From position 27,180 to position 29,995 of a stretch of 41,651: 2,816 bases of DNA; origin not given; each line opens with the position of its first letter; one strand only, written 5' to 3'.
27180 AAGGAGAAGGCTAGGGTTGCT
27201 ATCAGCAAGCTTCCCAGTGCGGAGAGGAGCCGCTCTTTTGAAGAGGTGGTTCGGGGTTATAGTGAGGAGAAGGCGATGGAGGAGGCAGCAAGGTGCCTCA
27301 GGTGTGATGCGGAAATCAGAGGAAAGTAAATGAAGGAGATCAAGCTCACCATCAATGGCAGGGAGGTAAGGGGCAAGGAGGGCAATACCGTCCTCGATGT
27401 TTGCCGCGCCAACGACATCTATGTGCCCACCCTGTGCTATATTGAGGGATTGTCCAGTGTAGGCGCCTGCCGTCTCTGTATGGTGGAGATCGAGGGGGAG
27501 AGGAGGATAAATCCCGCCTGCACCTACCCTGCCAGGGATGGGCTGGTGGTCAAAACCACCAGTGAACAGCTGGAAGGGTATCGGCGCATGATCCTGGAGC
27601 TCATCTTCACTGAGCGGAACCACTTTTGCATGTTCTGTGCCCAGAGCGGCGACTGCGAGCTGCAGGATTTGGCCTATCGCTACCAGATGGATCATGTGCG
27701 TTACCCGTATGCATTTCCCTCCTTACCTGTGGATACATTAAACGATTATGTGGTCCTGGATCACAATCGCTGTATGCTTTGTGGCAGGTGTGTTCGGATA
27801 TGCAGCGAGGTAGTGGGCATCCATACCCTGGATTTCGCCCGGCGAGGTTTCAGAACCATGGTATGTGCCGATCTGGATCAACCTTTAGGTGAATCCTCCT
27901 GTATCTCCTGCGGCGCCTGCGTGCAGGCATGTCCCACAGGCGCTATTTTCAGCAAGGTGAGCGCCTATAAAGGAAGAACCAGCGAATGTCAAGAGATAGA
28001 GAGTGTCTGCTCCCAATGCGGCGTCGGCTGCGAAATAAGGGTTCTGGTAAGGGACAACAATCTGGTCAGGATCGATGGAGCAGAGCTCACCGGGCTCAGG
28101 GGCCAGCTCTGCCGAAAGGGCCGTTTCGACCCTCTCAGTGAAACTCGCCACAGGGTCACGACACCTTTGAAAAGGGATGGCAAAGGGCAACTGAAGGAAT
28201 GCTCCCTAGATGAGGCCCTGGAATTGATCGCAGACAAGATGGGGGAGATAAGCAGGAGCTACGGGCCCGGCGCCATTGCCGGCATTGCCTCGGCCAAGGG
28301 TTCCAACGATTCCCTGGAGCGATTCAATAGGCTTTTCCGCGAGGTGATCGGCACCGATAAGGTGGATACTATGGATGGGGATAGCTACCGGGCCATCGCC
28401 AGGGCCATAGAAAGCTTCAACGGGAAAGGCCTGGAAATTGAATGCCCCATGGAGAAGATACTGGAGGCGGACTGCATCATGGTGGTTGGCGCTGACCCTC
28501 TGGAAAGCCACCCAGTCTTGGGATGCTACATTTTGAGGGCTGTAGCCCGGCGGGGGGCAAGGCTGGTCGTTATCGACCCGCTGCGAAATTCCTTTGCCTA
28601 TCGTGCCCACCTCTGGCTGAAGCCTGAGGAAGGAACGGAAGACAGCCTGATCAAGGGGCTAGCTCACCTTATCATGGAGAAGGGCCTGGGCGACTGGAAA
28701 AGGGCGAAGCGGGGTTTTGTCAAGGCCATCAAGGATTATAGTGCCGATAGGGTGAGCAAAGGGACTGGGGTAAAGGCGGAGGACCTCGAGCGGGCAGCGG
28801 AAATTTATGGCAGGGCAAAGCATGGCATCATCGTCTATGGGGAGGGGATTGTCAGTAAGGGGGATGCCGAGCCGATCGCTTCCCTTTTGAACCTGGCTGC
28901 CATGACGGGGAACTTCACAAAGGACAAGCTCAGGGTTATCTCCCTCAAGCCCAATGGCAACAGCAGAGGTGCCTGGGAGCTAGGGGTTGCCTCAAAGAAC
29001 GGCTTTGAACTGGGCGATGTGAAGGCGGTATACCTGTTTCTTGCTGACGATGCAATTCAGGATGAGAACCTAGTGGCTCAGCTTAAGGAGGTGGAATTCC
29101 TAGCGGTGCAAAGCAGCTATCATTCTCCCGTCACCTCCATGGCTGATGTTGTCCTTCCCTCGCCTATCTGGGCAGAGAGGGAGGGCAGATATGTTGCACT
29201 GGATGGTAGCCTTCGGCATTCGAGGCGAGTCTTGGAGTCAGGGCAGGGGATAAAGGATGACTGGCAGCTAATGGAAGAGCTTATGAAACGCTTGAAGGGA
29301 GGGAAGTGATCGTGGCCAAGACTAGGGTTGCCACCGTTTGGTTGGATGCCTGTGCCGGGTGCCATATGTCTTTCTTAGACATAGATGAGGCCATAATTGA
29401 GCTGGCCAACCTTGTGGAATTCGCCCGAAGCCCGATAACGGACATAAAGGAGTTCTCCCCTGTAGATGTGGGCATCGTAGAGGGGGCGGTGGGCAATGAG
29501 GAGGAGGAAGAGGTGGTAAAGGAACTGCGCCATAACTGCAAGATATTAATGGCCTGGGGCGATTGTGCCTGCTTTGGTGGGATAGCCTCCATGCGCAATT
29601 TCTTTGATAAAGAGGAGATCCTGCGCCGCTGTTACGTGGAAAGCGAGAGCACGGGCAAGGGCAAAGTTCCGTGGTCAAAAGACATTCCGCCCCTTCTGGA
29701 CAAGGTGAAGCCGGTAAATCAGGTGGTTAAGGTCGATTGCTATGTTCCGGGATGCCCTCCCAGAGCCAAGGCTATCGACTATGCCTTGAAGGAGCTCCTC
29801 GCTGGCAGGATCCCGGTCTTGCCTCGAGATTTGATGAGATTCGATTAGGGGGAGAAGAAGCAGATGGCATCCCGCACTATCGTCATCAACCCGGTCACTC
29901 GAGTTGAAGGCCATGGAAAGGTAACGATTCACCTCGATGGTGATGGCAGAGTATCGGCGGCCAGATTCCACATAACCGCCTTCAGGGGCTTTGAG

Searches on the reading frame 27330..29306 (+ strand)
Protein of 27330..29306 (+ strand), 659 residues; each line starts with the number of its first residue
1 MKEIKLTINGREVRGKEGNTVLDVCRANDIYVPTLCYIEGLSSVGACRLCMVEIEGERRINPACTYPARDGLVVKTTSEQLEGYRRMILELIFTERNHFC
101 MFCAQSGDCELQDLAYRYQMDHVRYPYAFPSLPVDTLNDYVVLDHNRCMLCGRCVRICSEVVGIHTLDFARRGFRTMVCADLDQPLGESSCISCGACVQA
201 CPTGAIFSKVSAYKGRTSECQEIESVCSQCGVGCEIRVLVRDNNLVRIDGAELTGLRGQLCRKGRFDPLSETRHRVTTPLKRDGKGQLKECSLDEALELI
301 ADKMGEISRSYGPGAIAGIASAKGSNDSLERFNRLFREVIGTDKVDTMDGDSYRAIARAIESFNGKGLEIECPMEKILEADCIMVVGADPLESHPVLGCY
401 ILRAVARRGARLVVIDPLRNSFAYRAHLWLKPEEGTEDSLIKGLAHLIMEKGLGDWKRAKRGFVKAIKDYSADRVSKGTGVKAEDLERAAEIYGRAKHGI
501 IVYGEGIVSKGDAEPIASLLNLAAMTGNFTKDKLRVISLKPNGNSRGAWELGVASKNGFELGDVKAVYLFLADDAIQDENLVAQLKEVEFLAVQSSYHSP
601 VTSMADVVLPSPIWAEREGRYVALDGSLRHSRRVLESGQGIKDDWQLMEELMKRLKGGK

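Call 3: search_protein_families(library=pfam, proteins=[window:27330-29306:+], max_evalue=0.001)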
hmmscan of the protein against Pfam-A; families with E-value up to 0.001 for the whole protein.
window:27330-29306:+ (659 aa): 15 families
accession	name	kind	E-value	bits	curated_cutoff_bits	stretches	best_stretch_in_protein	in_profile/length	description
PF00384.28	Molybdopterin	-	3.5e-43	148.4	24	1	275-654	1-353/353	Molybdopterin oxidoreductase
PF13510.11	Fer2_4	-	3.8e-22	78.6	22.8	1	2-78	2-81/82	2Fe-2S iron-sulfur cluster binding domain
PF10588.14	NADH-G_4Fe-4S_3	-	6.7e-16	58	27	1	85-124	1-40/40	NADH-ubiquinone oxidoreductase-G iron-sulfur binding region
PF04879.21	Molybdop_Fe4S4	-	3.8e-09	36.8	22.7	1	222-266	3-48/55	Molybdopterin oxidoreductase Fe4S4 domain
PF00037.32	Fer4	-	2.2e-08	34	21.1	1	188-206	5-23/24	4Fe-4S binding domain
PF12838.12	Fer4_7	-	5.2e-08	33.7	27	1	190-235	1-45/52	4Fe-4S dicluster domain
PF22117.2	Fer4_Nqo3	-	1.9e-07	31.6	27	1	140-206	3-66/67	NADH-quinone oxidoreductase subunit 3, ferredoxin-like domain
PF13459.11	Fer4_15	-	3.7e-06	28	22.4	0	141-171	1-31/66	4Fe-4S single cluster domain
PF13237.11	Fer4_10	-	3.9e-05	23.9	25.5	1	141-202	2-53/53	4Fe-4S dicluster domain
PF13187.11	Fer4_9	-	4e-05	24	27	1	147-206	1-52/52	4Fe-4S dicluster domain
PF12797.12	Fer4_2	-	5.1e-05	23.4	24.5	1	189-203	8-22/22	4Fe-4S binding domain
PF12837.12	Fer4_6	-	0.00028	21.1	25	1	189-206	7-24/24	4Fe-4S binding domain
PF14697.11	Fer4_21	-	0.00043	20.8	35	0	188-232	5-53/59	4Fe-4S dicluster domain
PF13484.11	Fer4_16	-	0.00047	21.3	30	0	191-222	2-31/66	4Fe-4S double cluster binding domain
PF25160.1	LdpA_Fe-S-bd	-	0.00059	20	27.6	0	188-207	25-44/49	LdpA Fe-S cluster-binding domain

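Call 4: search_protein_families(library=ncbifam, proteins=[window:27330-29306:+], max_evalue=0.001)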
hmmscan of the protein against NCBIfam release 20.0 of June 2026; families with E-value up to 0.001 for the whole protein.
window:27330-29306:+ (659 aa): 44 families (the best 25 are shown)
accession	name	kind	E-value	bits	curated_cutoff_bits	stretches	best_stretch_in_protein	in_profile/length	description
TIGR01973.1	NuoG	equivalog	5.1e-95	319.5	470.05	1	6-651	1-606/606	NADH-quinone oxidoreductase subunit NuoG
NF005745.0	PRK07569.1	equivalog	1.2e-84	283.4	333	1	3-226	3-227/238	bidirectional hydrogenase complex protein HoxU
TIGR01591.1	Fdh-alpha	equivalog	1.8e-77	260.9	666.25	2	226-555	2-337/672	formate dehydrogenase subunit alpha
NF040763.1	FeFe_hydrog_A6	exception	1.6e-59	201.8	765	1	4-211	1-210/571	NADH-dependent [FeFe] hydrogenase, group A6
NF005895.0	PRK07860.1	equivalog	1e-54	185.9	802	2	3-446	17-457/811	NADH-quinone oxidoreductase subunit G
NF006305.0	PRK08493.1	equivalog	7.9e-52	176.4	591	1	4-244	2-259/819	NADH-quinone oxidoreductase subunit G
NF040762.1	Hydr_FeFe_Clost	exception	2.9e-41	141.7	900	1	5-209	2-207/572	ferredoxin hydrogenase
NF047855.1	AssmNtatRedNasC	equivalog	1.6e-39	135.7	1100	2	218-553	16-360/708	assimilatory nitrate reductase catalytic subunit NasC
NF041323.1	Nitr_red_NasA_Halo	equivalog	1.5e-30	106.4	1000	2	230-548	3-323/673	assimilatory nitrate reductase NasA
NF012032.0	PRK15488.1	equivalog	2.4e-29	101.9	694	1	191-530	13-356/759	thiosulfate reductase PhsA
NF009454.0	PRK12814.1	equivalog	1e-24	86.9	916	1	1-100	1-100/657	putative NADPH-dependent glutamate synthase small subunit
NF041783.2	mnquin_red_QrcB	equivalog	2.5e-23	82.2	440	1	219-617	49-460/695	menaquinone reductase molybdopterin-binding-like subunit QrcB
TIGR02166.1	dmsA_ynfE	subfamily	1e-21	76.7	777.7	1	188-455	9-291/794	DMSO/selenate family reductase complex A subunit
NF010055.0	PRK13532.1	equivalog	1.8e-20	72.8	904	2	217-401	37-228/830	nitrate reductase catalytic subunit NapA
TIGR03479.1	DMSO_red_II_alp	subfamily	1.6e-18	66.2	984.75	1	229-454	65-298/913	molybdopterin-dependent oxidoreductase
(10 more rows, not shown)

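Call 26: search_solved_structures(query=window:27330-29306:+, max_evalue=1e-30, show_alignments=1)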
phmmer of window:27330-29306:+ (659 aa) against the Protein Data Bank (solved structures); distinct sequences matched with E-value up to 1e-30: 47.
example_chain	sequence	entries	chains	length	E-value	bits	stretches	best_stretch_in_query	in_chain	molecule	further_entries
7t2r_A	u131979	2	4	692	1.5e-140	472.9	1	1-655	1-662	NiFe hydrogenase subunit A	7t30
9wxb_B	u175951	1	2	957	1.1e-82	281.7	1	4-553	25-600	Formate dehydrogenase alpha subunit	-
6tg9_A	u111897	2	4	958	1.5e-81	278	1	4-552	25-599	Formate dehydrogenase subunit alpha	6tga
7vw6_A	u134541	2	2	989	6.6e-78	265.9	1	6-553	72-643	Formate dehydrogenase | Tungsten-containing formate dehydrogenase alpha subunit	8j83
7e5z_A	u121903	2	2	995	6.8e-78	265.9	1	6-553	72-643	Formate dehydrogenase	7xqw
8rqz_C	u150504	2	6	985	5.1e-76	259.7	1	216-553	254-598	Probable oxidoreductase YjgC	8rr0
9gzq_A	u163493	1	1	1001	5.5e-76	259.5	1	216-553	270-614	Probable oxidoreductase YjgC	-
9bov_A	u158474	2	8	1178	1.1e-72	248.6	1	102-643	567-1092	Molybdopterin oxidoreductase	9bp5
8oh5_C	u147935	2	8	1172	1.2e-52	182.5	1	140-353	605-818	Formate dehydrogenase-O, major subunit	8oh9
1aa6_A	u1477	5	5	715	2.9e-52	181.2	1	222-554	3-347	FORMATE DEHYDROGENASE H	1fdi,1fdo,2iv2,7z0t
7qv7_S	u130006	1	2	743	4.3e-50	174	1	221-553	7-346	Hydrogen dependent carbon dioxide reductase subunit FdhF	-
6gcs_A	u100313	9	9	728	1.5e-49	172.2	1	2-418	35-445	75-KDA PROTEIN (NUAM) | Subunit NUAM of NADH:Ubiquinone Oxidoreductase (Complex I) | NADH-ubiquinone oxidoreductase 78 kDa subunit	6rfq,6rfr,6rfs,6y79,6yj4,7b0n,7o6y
7q4v_A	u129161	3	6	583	6.9e-48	166.7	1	1-218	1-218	Iron hydrogenase HydA1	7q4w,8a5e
7ar7_G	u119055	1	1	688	1.7e-47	165.4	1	4-418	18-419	NADH dehydrogenase [ubiquinone] iron-sulfur protein 1, mitochondrial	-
7a23_C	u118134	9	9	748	2.4e-47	165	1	4-418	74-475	75kDa | NADH dehydrogenase [ubiquinone] iron-sulfur protein 1, mitochondrial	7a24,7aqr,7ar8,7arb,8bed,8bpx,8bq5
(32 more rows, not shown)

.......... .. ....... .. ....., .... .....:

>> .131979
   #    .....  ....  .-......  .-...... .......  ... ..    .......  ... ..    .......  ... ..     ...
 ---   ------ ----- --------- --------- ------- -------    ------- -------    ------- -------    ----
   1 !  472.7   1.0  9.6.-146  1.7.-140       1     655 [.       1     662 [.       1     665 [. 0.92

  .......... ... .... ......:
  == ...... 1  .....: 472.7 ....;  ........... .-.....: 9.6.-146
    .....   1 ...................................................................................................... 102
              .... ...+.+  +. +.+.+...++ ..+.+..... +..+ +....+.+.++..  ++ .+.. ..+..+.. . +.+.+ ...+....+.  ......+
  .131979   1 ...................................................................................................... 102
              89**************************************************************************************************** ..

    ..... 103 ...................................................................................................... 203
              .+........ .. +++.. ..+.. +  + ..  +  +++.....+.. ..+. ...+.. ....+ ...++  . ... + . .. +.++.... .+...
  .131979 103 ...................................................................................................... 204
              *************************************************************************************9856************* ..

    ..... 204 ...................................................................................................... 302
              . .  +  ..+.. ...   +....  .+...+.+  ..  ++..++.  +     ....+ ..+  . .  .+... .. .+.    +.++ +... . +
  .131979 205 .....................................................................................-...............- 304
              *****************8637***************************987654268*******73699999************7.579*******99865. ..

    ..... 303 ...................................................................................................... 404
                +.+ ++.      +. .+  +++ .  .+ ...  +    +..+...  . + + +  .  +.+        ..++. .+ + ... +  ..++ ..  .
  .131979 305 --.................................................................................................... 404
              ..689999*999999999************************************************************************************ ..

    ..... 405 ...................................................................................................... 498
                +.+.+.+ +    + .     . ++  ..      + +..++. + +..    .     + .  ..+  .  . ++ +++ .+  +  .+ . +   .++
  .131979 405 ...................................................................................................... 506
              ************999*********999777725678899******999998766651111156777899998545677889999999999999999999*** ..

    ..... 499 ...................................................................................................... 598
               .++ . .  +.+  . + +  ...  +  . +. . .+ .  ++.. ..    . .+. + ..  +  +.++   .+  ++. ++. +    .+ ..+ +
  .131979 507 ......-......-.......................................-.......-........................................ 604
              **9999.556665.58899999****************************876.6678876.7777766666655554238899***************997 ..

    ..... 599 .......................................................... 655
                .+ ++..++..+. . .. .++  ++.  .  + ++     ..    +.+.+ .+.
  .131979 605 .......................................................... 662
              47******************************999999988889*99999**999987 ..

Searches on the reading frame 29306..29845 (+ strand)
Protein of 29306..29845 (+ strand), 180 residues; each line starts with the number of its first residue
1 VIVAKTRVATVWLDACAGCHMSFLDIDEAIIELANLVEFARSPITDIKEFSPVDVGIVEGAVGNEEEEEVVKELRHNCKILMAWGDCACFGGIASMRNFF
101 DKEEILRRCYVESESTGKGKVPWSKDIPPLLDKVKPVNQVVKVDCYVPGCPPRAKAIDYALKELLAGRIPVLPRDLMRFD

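Call 3: search_protein_families(library=pfam, proteins=[window:29306-29845:+], max_evalue=0.001)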
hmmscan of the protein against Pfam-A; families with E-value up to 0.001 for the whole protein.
window:29306-29845:+ (180 aa): 1 family
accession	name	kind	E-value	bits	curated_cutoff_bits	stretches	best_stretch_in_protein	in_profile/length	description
PF01058.29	Oxidored_q6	-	7e-30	103.8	27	1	16-163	1-127/128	NADH ubiquinone oxidoreductase, 20 Kd subunit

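Call 4: search_protein_families(library=ncbifam, proteins=[window:29306-29845:+], max_evalue=0.001)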
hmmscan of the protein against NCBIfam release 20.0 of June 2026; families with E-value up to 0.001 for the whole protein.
window:29306-29845:+ (180 aa): 15 families
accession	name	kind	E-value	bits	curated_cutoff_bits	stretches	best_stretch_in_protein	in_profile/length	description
NF045875.1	F420_non_VhuG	exception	2.1e-44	151.9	450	1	4-175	3-174/286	F420-non-reducing hydrogenase subunit VhuG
NF040836.1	sulfhyd_HydD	equivalog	3.9e-23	82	500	1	4-170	4-159/261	NADPH-dependent hydrogenase/sulfhydrogenase 1 subunit delta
TIGR03294.1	FrhG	equivalog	4.7e-19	69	245.5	2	6-95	2-95/228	coenzyme F420 hydrogenase subunit gamma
NF040831.1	sulfhyd_ShyD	equivalog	4.5e-14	52.6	460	1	10-171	5-154/240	NAD(P)-dependent hydrogenase/sulfhydrogenase 2 subunit delta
NF005012.1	PRK06411.1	subfamily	1.2e-08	34.7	116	1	134-164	124-154/166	NADH-quinone oxidoreductase subunit NuoB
TIGR01957.1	nuoB_fam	subfamily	1.4e-08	34.7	142.7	1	133-164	107-138/145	NADH-quinone oxidoreductase subunit B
NF011390.0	PRK14815.1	equivalog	1.6e-06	27.5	281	1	134-164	123-153/183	NADH dehydrogenase subunit B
NF011391.0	PRK14816.1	equivalog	8e-06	25.6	283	1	134-164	143-173/196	NADH-quinone oxidoreductase subunit B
NF011395.0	PRK14820.1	equivalog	1.3e-05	25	263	1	135-157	124-146/180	NADH-quinone oxidoreductase subunit B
NF011393.0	PRK14818.1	equivalog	1.3e-05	24.8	255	1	134-161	121-148/173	NADH dehydrogenase subunit B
NF011392.0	PRK14817.1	equivalog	1.4e-05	24.8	271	0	134-157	126-149/182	NADH-quinone oxidoreductase subunit B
NF011394.0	PRK14819.1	equivalog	3.5e-05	23.5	312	1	134-164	122-152/264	NADH-quinone oxidoreductase subunit B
NF011389.0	PRK14814.1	equivalog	5.7e-05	23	285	1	135-164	124-153/186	NADH dehydrogenase subunit B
NF011388.0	PRK14813.1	equivalog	6e-05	23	294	1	134-157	119-142/189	NADH dehydrogenase subunit B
NF009808.0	PRK13292.1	equivalog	0.00011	20.2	1156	1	134-158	115-139/791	NADH-quinone oxidoreductase subunit B/C/D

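Call 67: search_solved_structures(query=window:29306-29845:+, max_evalue=1e-15, show_alignments=1)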
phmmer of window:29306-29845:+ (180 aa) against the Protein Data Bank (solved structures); distinct sequences matched with E-value up to 1e-15: 8.
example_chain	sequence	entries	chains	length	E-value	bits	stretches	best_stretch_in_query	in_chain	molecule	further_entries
7t2r_E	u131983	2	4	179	9.3e-63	214.8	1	4-180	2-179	NiFe hydrogenase small subunit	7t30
5odc_E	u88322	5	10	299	7.1e-41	143.5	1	7-175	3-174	Methyl-viologen reducing hydrogenase subunit G | Methyl-viologen reducing hydrogenase, subunit G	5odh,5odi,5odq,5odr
5xf9_C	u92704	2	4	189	8.5e-40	140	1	4-180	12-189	NAD-reducing hydrogenase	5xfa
9sw2_E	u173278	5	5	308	5.6e-37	130.8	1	4-173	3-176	F420-non-reducing hydrogenase subunit G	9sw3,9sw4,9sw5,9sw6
9sfi_I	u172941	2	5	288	1.9e-36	129.1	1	5-176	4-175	F420-non-reducing hydrogenase small subunit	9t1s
9nez_A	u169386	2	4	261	6.3e-18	68.7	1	4-170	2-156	Sulfhydrogenase 1 subunit delta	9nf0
9e15_A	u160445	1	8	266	8.1e-18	68.4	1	5-170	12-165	Sulfhydrogenase 1 subunit delta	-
9e1j_A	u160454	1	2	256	8.8e-18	68.2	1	5-170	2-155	Sulfhydrogenase 1 subunit delta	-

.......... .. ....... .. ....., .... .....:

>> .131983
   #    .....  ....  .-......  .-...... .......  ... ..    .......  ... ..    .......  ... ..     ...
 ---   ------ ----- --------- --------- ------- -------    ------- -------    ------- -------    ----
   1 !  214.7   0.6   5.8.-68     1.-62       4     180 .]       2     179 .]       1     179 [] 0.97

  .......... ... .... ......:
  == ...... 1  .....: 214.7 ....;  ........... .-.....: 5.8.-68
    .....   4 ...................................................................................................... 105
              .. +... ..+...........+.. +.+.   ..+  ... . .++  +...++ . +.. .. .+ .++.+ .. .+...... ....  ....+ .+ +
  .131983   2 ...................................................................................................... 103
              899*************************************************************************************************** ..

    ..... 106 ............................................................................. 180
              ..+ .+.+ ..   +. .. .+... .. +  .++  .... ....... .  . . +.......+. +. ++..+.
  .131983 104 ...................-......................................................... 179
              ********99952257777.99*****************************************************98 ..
